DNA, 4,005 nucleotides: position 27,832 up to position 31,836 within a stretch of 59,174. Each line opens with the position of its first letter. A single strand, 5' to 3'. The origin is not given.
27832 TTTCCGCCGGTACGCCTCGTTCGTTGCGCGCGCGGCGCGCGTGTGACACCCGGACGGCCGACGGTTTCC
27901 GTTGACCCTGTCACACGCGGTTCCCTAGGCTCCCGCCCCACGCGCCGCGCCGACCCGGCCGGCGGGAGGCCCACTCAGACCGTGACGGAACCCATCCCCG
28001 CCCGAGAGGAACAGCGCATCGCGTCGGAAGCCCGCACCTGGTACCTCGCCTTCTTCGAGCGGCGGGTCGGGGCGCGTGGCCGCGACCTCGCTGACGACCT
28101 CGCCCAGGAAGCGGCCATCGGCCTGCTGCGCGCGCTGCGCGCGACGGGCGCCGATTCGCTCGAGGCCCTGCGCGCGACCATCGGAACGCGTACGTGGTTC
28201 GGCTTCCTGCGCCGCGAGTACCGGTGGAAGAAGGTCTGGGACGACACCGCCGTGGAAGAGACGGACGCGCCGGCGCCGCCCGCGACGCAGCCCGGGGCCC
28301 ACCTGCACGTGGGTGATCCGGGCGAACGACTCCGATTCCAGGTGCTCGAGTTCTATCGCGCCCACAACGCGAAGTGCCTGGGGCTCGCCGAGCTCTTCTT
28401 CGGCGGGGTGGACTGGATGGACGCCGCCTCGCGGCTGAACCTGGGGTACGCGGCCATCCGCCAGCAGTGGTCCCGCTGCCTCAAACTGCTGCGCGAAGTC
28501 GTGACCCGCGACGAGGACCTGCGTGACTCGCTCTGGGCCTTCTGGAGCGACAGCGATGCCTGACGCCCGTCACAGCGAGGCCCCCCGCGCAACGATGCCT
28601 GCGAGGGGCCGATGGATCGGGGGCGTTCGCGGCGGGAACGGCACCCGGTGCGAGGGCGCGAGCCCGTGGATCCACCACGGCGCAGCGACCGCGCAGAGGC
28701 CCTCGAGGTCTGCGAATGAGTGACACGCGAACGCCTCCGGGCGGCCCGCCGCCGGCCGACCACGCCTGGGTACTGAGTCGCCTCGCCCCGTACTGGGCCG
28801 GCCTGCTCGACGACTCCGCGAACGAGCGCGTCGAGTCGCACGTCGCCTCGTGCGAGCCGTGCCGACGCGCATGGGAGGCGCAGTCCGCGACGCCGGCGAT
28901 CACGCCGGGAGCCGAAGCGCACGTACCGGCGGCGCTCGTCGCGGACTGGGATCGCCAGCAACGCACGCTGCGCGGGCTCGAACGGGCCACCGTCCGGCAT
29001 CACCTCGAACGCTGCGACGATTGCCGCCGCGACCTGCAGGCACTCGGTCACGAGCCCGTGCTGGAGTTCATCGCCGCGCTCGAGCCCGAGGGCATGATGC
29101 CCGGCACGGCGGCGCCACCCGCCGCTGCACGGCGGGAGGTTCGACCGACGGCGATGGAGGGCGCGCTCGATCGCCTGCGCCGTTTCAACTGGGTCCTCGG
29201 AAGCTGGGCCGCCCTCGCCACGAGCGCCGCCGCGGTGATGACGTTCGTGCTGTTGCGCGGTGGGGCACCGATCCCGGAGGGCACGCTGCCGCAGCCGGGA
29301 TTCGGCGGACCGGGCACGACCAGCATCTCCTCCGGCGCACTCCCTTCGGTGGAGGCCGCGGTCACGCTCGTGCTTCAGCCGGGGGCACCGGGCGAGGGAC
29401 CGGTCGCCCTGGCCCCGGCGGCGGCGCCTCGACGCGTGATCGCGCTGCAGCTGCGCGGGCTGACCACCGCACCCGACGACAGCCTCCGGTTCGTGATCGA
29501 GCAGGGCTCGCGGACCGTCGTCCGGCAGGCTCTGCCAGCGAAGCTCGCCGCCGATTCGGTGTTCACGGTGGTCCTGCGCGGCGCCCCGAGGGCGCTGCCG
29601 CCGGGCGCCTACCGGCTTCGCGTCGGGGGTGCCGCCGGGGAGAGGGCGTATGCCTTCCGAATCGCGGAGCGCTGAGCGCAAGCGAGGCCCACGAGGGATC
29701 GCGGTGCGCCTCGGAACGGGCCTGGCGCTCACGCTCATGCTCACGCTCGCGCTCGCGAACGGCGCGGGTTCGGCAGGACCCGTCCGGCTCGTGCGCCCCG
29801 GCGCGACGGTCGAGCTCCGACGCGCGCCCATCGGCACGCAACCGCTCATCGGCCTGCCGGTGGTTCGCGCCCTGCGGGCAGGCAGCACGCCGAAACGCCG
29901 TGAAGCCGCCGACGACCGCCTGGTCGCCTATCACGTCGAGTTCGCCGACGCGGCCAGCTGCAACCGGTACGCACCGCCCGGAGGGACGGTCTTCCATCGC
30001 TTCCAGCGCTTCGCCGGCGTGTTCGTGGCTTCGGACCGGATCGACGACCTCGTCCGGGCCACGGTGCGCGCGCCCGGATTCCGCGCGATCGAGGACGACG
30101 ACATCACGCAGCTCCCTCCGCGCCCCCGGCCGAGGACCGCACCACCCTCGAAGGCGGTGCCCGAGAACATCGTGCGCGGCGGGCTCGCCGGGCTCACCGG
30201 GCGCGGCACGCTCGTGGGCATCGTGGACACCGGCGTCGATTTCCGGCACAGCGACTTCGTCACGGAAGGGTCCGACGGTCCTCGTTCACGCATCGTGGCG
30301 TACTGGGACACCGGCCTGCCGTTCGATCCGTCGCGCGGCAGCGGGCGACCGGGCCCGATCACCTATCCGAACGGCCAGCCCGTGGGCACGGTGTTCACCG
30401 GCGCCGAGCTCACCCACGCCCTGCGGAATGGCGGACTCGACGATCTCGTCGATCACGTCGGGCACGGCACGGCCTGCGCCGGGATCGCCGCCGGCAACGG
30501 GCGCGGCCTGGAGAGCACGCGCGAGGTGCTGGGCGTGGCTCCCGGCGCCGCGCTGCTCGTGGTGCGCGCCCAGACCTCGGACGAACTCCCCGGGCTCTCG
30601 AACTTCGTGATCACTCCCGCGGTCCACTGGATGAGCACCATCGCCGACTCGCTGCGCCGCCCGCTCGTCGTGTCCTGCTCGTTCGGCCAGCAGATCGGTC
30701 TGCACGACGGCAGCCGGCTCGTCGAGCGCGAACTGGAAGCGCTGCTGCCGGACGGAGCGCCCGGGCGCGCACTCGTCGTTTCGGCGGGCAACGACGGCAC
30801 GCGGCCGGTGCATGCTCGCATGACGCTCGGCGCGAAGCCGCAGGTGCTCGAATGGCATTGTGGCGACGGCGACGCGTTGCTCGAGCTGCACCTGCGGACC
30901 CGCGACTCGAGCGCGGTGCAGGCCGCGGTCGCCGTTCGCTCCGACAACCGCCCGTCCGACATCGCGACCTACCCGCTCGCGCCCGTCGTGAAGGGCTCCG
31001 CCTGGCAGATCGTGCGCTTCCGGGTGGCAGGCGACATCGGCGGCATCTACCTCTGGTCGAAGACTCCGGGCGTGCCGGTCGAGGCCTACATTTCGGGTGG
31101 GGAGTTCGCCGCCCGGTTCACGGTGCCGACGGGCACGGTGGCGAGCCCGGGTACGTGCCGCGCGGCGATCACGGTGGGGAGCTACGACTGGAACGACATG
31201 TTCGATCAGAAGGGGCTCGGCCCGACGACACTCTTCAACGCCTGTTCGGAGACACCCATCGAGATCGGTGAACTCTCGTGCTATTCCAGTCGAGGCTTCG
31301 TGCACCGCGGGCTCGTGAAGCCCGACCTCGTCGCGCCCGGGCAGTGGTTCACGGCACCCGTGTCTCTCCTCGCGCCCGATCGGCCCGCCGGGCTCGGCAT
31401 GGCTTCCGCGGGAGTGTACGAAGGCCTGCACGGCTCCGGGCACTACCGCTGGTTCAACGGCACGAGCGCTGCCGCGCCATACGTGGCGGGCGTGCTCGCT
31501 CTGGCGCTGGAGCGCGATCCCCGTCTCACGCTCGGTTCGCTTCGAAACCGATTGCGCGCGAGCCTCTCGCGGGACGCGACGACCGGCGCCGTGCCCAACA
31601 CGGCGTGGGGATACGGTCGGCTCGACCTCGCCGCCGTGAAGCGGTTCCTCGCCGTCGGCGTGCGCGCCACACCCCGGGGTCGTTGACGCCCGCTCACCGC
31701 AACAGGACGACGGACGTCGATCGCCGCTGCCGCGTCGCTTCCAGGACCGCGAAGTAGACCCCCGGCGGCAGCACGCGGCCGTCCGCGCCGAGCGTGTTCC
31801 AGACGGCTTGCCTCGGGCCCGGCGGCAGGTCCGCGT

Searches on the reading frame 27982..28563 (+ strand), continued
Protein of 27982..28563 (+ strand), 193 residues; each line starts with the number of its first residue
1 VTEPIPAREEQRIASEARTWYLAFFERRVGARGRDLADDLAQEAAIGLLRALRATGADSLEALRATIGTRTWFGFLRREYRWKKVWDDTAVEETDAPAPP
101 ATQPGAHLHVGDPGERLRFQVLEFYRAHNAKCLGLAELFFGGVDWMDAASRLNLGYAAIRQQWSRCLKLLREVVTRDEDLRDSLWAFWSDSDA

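Call 42: search_solved_structures(query=A2, max_evalue=1, show_alignments=2)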
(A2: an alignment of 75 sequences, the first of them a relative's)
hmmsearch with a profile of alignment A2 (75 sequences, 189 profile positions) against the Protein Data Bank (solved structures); distinct sequences matched with E-value up to 1: 22.
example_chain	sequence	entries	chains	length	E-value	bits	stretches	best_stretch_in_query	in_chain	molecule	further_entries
9m9d_F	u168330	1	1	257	9.6e-11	44.7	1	11-110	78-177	ECF RNA polymerase sigma factor SigE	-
9m9e_F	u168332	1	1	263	1e-10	44.6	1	11-110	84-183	ECF RNA polymerase sigma factor SigE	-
9m98_F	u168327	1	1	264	1.1e-10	44.5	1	11-110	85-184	ECF RNA polymerase sigma factor SigE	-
9isn_F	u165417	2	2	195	3.7e-05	26.4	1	23-104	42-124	ECF sigma factor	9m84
6jcy_F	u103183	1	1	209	0.00052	22.7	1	34-110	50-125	ECF RNA polymerase sigma factor SigH,ECF RNA polymerase sigma factor SigE,ECF RNA polymera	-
6dv9_F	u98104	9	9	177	0.00097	21.8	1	35-175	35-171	ECF RNA polymerase sigma factor SigL | RNA polymerase sigma factor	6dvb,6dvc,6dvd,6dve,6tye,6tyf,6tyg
6dxo_A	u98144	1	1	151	0.0012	21.5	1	18-85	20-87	RNA polymerase ECF-subfamily sigma factor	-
1h3l_A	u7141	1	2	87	0.0015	21.2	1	17-85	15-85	RNA POLYMERASE SIGMA FACTOR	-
7qh5_A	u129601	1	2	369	0.0024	20.6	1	18-95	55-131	RNA polymerase sigma factor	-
5zx2_F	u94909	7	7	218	0.0051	19.5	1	34-94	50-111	ECF RNA polymerase sigma factor SigH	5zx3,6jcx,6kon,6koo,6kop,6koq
2o7g_A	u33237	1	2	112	0.0075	18.9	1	38-90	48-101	Probable RNA polymerase sigma-C factor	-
5xe7_A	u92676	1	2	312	0.012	18.3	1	16-165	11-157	ECF RNA polymerase sigma factor SigJ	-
4nqw_A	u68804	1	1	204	0.023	17.4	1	38-172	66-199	ECF RNA polymerase sigma factor SigK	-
9wsf_A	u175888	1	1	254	0.027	17.1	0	134-176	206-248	RNA polymerase sigma factor FliA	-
9wsm_F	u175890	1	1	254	0.028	17.1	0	14-61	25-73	RNA polymerase sigma factor FliA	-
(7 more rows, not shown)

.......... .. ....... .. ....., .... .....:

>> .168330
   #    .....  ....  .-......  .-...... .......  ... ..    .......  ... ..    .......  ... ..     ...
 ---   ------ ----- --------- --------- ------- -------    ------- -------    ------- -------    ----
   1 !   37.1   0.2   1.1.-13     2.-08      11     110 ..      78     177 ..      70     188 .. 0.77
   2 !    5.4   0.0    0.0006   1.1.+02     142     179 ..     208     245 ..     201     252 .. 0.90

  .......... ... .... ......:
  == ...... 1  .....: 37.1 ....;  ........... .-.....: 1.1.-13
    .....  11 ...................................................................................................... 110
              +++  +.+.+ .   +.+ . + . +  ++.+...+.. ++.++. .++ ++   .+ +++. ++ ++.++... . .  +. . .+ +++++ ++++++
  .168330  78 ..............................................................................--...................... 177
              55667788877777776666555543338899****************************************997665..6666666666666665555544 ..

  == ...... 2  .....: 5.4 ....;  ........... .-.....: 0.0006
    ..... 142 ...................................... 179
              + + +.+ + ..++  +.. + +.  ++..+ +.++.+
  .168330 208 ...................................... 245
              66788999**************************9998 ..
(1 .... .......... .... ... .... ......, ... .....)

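Call 56: find_related_loci(query=A1, collection=genome_contigs, flank=10000)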
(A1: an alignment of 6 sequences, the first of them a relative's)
Query A1 (193 aa) in genome_contigs; peptide patterns used: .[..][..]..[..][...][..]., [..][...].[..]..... (x = any residue, [..] = any of these).
600 stretches matched a pattern (row limit reached: there are more); 2 encode a relative of the query (tblastn E <= 1e-3); 2 distinct loci.
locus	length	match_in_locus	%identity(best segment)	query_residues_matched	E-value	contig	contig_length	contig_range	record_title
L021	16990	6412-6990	95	1-193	5e-124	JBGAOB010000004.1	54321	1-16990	MAG: Candidatus Eisenbacteria bacterium isolate MAG_AAO_H10.41 AAOH10-41_opera_contig_2503, whole genome shotgun sequenc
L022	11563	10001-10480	32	13-175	7e-6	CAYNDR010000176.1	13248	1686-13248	MAG TPA_asm: uncultured Planctomycetales bacterium isolate binchicken_co232_9 genome assembly, contig: NODE_9250_length_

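Call 62: find_related_loci(query=A4, collection=metagenome_contigs, flank=6000)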
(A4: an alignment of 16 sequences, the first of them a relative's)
Query A4 (202 aa) in metagenome_contigs; peptide patterns used: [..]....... (x = any residue, [..] = any of these).
88 stretches matched a pattern; 50 encode a relative of the query (tblastn E <= 1e-3); 50 distinct loci.
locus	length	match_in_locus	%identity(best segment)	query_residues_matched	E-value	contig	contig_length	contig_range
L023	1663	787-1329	49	19-200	8e-51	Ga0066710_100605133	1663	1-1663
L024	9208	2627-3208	46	7-202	8e-46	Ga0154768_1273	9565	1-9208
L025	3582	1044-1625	45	9-201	2e-45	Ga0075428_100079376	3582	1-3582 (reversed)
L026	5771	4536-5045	51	28-197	2e-45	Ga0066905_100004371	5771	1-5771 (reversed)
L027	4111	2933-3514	45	9-201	2e-45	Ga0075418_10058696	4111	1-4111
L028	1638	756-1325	44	14-201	5e-46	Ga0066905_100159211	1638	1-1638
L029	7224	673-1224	47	10-194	1e-44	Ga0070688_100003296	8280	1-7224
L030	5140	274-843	46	12-201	3e-44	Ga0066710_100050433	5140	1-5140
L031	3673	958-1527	46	12-201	3e-44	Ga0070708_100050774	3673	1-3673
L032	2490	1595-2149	46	17-201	3e-44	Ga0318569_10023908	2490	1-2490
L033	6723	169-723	46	17-201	3e-44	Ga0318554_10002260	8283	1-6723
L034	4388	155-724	46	12-201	4e-44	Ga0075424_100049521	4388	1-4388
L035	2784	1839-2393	46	17-201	6e-44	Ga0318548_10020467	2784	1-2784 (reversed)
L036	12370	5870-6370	49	21-188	2e-43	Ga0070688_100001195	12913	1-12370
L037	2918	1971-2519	45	17-199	5e-43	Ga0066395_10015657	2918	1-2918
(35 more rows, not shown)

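Call 77: search_protein_families(library=pfam, alignment_id=A2, max_evalue=0.01)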
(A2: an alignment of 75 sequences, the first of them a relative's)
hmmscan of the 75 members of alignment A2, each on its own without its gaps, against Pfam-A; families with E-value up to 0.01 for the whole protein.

A. member 1, P0001 (193 aa): 1 family
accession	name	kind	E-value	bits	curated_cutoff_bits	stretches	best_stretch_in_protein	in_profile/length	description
PF04542.20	Sigma70_r2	-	0.0034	17.6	24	1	34-79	20-68/71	Sigma-70 region 2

B. families by the number of members that match (of 75 scanned): 15 families
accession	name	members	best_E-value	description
PF04542.20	Sigma70_r2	73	3.7e-11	Sigma-70 region 2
PF22980.2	Myb_DNA-bind_8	25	1.8e-06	Myb-like DNA-binding domain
PF07638.17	Sigma70_ECF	14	1.6e-08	ECF sigma factor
PF04545.22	Sigma70_r4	7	6.4e-05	Sigma-70, region 4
PF13921.12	Myb_DNA-bind_6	6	0.00016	Myb-like DNA-binding domain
PF13384.12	HTH_23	2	0.00086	Homeodomain-like domain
PF08281.18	Sigma70_r4_2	2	0.0013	Sigma-70, region 4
PF00249.37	Myb_DNA-binding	2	0.0067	Myb-like DNA-binding domain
PF19495.4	DUF6030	1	0.00059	Family of unknown function (DUF6030)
PF03765.21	CRAL_TRIO_N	1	0.0036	CRAL/TRIO, N-terminal domain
PF04967.18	HTH_10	1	0.0036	HTH DNA binding domain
PF11890.14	DUF3410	1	0.0053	Domain of unknown function (DUF3410)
PF11159.13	DUF2939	1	0.0076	Protein of unknown function (DUF2939)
PF22757.1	GeBP-like_C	1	0.0077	Glabrous-enhancer-binding protein-like family, C-terminal domain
PF13556.12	HTH_30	1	0.0089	PucR C-terminal helix-turn-helix domain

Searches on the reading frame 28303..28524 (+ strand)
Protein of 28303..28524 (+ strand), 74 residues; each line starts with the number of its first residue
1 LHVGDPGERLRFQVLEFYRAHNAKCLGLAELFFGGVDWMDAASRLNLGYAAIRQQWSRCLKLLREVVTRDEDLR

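Call 76: search_solved_structures(query=A7, max_evalue=10, show_alignments=5)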
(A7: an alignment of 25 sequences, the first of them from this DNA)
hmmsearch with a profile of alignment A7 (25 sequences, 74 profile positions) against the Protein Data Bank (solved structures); distinct sequences matched with E-value up to 10: 2.
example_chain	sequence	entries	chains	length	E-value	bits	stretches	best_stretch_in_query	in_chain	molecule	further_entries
1axd_A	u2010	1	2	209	0.7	12.5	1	13-44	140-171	GLUTATHIONE S-TRANSFERASE I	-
1bye_A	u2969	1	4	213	0.71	12.5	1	13-44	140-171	PROTEIN (GLUTATHIONE S-TRANSFERASE)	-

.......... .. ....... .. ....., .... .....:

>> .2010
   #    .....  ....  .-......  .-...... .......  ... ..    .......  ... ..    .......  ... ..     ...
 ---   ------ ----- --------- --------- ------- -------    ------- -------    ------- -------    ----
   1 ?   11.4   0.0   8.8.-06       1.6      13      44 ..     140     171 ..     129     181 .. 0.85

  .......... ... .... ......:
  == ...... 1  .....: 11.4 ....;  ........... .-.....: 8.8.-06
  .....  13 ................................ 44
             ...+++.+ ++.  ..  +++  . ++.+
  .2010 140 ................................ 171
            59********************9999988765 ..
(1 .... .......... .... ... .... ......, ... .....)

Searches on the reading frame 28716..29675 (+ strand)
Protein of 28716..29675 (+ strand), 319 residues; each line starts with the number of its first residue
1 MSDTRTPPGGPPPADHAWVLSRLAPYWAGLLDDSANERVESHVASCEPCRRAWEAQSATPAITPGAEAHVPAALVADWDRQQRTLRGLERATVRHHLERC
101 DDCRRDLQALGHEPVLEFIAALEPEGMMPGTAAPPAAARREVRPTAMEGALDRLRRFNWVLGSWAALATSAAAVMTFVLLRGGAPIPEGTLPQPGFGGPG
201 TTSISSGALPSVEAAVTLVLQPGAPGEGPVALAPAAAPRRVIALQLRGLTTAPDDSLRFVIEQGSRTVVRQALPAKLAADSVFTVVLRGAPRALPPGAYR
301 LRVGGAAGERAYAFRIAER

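Call 9: search_protein_families(library=ncbifam, proteins=[window:28716-29675:+], max_evalue=0.1)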
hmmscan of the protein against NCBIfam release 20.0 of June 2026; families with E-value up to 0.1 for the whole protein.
window:28716-29675:+ (319 aa): 4 families
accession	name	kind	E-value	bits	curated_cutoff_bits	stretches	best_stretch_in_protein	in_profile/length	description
NF052375.1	antisigma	equivalog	1.6e-06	28.3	100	2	85-178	10-103/217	anti-sigma factor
TIGR03988.1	antisig_RsrA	equivalog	8.5e-06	25.8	62.5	1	23-58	9-44/77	mycothiol system anti-sigma-R factor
NF052368.1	antisigmaE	subfamily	0.00011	21.9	50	1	79-105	13-39/48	anti-sigma factor family protein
TIGR02451.1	anti_sig_ChrR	subfamily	0.033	14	124.5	0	22-58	7-43/216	ChrR family anti-sigma-E factor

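Call 10: search_protein_families(library=pfam, proteins=[window:28716-29675:+], max_evalue=0.01)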
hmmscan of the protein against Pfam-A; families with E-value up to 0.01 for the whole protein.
window:28716-29675:+ (319 aa): 1 family
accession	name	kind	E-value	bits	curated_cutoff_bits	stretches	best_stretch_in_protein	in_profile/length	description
PF13490.11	zf-HC2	-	7.9e-11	42.3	22.2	2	18-50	3-35/35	Putative zinc-finger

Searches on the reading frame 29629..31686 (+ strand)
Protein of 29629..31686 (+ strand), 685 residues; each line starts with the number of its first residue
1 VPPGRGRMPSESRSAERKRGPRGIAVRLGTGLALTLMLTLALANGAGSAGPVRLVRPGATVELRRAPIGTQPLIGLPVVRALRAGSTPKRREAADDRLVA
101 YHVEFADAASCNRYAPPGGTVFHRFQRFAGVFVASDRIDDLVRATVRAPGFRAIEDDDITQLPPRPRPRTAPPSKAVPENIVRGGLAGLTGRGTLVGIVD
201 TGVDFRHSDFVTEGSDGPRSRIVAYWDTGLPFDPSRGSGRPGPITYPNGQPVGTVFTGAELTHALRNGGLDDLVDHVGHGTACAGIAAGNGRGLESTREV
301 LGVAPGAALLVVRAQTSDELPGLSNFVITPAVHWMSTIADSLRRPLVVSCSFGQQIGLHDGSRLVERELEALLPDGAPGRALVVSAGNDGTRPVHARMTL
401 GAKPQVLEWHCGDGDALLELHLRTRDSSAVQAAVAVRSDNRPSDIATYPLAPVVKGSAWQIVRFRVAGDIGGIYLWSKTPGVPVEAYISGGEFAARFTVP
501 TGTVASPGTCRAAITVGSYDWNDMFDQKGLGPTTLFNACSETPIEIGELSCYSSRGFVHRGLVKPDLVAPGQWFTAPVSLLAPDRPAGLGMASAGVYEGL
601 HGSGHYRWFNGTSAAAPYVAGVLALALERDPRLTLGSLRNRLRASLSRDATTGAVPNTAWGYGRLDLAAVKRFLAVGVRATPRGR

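Call 10: search_protein_families(library=pfam, proteins=[window:29629-31686:+], max_evalue=0.01)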
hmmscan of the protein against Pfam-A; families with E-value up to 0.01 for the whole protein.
window:29629-31686:+ (685 aa): 1 family
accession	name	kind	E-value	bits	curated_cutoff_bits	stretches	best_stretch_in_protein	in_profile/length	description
PF00082.27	Peptidase_S8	-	3e-33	115.8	21.8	2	501-663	161-288/288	Subtilase family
